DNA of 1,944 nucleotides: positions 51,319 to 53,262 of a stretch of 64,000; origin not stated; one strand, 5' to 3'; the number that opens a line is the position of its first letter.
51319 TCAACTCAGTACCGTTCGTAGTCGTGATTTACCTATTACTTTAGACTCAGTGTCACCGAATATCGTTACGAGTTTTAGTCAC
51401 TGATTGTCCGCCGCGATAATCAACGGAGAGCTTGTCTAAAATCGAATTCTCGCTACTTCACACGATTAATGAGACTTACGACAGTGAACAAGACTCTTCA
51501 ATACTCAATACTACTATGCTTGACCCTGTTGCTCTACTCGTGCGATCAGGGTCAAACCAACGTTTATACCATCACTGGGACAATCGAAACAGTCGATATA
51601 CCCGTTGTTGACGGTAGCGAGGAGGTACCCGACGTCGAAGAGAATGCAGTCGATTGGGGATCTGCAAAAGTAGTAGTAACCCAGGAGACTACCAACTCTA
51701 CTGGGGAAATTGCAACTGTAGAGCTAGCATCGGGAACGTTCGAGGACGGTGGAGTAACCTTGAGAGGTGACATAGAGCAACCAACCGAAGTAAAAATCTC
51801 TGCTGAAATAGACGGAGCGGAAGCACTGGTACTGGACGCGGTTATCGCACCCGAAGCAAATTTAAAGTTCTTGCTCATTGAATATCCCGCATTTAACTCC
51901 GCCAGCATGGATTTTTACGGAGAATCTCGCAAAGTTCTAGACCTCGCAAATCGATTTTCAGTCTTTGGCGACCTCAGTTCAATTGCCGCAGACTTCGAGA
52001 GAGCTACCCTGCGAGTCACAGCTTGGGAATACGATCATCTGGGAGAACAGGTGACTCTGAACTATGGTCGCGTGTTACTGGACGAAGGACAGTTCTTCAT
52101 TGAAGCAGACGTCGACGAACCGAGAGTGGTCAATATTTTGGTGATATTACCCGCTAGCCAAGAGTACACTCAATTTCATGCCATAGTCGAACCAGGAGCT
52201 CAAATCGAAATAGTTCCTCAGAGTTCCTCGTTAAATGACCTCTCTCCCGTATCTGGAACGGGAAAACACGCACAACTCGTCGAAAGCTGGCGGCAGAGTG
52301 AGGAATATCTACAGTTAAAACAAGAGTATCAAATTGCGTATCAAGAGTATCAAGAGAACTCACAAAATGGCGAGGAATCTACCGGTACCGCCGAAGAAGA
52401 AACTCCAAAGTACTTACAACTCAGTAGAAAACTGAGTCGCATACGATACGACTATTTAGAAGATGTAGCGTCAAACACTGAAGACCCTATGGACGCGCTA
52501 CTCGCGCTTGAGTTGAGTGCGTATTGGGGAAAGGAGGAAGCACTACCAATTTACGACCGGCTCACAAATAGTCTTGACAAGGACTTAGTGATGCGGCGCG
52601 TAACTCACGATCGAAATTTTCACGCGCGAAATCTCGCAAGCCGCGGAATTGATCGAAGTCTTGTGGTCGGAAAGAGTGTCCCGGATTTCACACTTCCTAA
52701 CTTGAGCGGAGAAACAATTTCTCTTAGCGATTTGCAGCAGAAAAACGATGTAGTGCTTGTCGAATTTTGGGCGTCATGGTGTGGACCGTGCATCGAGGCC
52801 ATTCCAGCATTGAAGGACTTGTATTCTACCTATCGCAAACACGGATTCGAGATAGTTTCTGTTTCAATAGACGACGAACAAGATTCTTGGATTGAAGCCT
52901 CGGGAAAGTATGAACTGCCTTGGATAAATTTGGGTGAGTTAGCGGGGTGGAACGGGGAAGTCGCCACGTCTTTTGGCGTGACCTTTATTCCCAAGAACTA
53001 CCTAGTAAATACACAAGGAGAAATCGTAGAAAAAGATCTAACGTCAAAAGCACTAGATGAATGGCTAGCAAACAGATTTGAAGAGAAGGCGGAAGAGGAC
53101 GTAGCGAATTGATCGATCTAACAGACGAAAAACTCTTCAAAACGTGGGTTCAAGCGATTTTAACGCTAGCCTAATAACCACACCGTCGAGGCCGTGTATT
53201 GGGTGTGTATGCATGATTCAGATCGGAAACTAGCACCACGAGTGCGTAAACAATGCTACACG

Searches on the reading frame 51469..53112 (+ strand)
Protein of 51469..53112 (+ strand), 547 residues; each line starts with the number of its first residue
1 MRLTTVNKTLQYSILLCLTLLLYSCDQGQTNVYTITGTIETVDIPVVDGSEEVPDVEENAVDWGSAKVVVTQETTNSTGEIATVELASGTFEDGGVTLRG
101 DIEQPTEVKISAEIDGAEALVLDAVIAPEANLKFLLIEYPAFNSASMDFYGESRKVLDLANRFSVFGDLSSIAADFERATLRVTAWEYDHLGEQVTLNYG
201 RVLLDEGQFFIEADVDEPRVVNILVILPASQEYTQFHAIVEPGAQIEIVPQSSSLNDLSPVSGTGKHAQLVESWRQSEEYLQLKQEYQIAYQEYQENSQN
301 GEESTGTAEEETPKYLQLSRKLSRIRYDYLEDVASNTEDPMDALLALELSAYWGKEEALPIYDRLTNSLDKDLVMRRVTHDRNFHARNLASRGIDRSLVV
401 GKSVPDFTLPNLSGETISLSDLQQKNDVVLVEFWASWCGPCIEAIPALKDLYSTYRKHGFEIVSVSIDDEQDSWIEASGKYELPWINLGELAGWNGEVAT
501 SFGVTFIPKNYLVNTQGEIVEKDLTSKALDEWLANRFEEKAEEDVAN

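Call 6: search_protein_families(library=pfam, proteins=[window:51469-53112:+], max_evalue=1)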
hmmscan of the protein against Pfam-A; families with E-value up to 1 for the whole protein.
window:51469-53112:+ (547 aa): 7 families
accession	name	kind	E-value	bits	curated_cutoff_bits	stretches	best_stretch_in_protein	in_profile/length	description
PF00578.27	AhpC-TSA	-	4e-22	78.9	26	1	400-521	1-123/124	AhpC/TSA family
PF13905.12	Thioredoxin_8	-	1.6e-18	67.3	27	1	426-519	1-94/94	Thioredoxin-like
PF08534.16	Redoxin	-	5.3e-18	65.7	26.6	1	400-524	2-133/148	Redoxin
PF00085.26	Thioredoxin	-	2.4e-10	40.8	23.5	1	421-473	13-64/103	Thioredoxin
PF00255.25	GSHPx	-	0.0056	16.7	27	1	407-464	4-58/108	Glutathione peroxidase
PF13098.12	Thioredoxin_2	-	0.0095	16.7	27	1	424-520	3-88/104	Thioredoxin-like domain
PF14289.11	DUF4369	-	0.081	13.9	25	0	204-267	33-88/91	Domain of unknown function (DUF4369)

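Call 7: search_protein_families(library=ncbifam, proteins=[window:51469-53112:+], max_evalue=1)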
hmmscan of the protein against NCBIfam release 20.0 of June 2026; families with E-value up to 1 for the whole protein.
window:51469-53112:+ (547 aa): 23 families
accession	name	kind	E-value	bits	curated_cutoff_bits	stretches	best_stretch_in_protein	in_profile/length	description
NF002854.0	PRK03147.1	subfamily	1.1e-21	77.6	170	1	397-532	35-168/176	thiol-disulfide oxidoreductase ResA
TIGR00385.1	dsbE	subfamily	2e-17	63.4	123.15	1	381-523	20-154/173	DsbE family thiol:disulfide interchange protein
NF041054.1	WAxxUGC_long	equivalog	9e-14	51.5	300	1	380-523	60-198/354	ResA-like WAxxUGC motif-containing protein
NF047696.1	ThlDiSintTplARhiz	equivalog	2.3e-13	50.4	230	1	402-472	75-143/219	thiol:disulfide interchange protein TlpA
NF041202.1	StoA_CxxC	exception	3.1e-10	40.2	210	1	406-532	35-160/163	endospore biogenesis thiol-disulfide oxidoreductase StoA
TIGR01068.1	thioredoxin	equivalog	5.9e-10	39.2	96.8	1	421-473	9-60/101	thioredoxin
NF006960.0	PRK09437.1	equivalog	3.2e-07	30.4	140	1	398-504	4-105/156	thioredoxin-dependent thiol peroxidase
NF008229.0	PRK10996.1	equivalog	4.9e-07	29.5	125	1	416-471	42-96/141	thioredoxin TrxC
TIGR01126.1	pdi_dom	equivalog_domain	2.7e-06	27.6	107.2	1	422-472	10-60/105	protein disulfide-isomerase domain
NF006898.0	PRK09381.1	equivalog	3e-06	27.6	138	1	421-499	16-88/109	thioredoxin TrxA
NF038285.1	deiodinase_rel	hypoth_equivalog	1.1e-05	25.1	250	1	400-474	178-253/347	deiodinase family protein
NF010625.0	PRK14018.1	equivalog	1.4e-05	23.8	522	1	422-521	52-154/521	bifunctional peptide-methionine (S)-S-oxide reductase MsrA/peptide-methionine (R)-S-oxide reductase MsrB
NF047697.1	ThioredTrxAClost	equivalog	2.8e-05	24.2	140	1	422-458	13-49/105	thioredoxin TrxA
TIGR02661.1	MauD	equivalog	6.6e-05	22.5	188.6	1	390-527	38-167/189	methylamine dehydrogenase accessory protein MauD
TIGR01130.1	ER_PDI_fam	subfamily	8.2e-05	22.3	344.25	1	420-469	12-61/476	protein disulfide-isomerase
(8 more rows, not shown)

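Call 49: search_solved_structures(query=window:51469-53112:+, max_evalue=0.001)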
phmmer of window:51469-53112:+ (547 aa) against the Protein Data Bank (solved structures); distinct sequences matched with E-value up to 0.001: 179 (the best 60 are shown).
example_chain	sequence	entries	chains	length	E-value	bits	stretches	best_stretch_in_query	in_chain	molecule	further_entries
3fkf_A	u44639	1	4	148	1.1e-22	83.5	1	397-531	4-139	thiol-disulfide oxidoreductase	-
3fw2_A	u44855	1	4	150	1.4e-18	69.9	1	399-539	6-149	thiol-disulfide oxidoreductase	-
2lja_A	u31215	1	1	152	2.5e-16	62.5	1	403-539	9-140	Putative thiol-disulfide oxidoreductase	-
4nmu_A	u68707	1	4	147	3.3e-16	62.1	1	397-526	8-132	Thiol-disulfide oxidoreductase ResA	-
3kcm_A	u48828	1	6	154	4.7e-16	61.6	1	403-525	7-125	Thioredoxin family protein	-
2yp6_A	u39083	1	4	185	7.3e-15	57.7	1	396-520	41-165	THIOREDOXIN FAMILY PROTEIN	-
4hqz_A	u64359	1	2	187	7.7e-15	57.6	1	396-520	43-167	Thioredoxin family protein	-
3gl3_A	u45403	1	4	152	1.2e-14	57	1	397-524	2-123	Putative Thiol:disulfide interchange protein DsbE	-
2h1b_A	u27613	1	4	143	9.2e-14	54.1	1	401-521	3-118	Thiol-disulfide oxidoreductase resA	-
1st9_A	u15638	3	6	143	9.2e-14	54.1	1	401-521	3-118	Thiol-disulfide oxidoreductase resA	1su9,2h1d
2f9s_A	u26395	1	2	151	1.1e-13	53.8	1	401-521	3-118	Thiol-disulfide oxidoreductase resA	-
2lrt_A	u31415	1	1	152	3.6e-13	52.1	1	400-535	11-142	Uncharacterized protein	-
3hdc_A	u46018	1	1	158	1.2e-12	50.4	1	400-521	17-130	Thioredoxin family protein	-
3c71_A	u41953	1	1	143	1.6e-12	50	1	401-521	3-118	Thiol-disulfide oxidoreductase resA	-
2h19_A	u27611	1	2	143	1.6e-12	49.9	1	401-521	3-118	Thiol-disulfide oxidoreductase resA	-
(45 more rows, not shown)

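Call 83: search_protein_families(library=padloc, proteins=[window:51469-53112:+], max_evalue=0.01)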
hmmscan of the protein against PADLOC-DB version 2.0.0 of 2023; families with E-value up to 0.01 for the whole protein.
window:51469-53112:+ (547 aa): 0 families
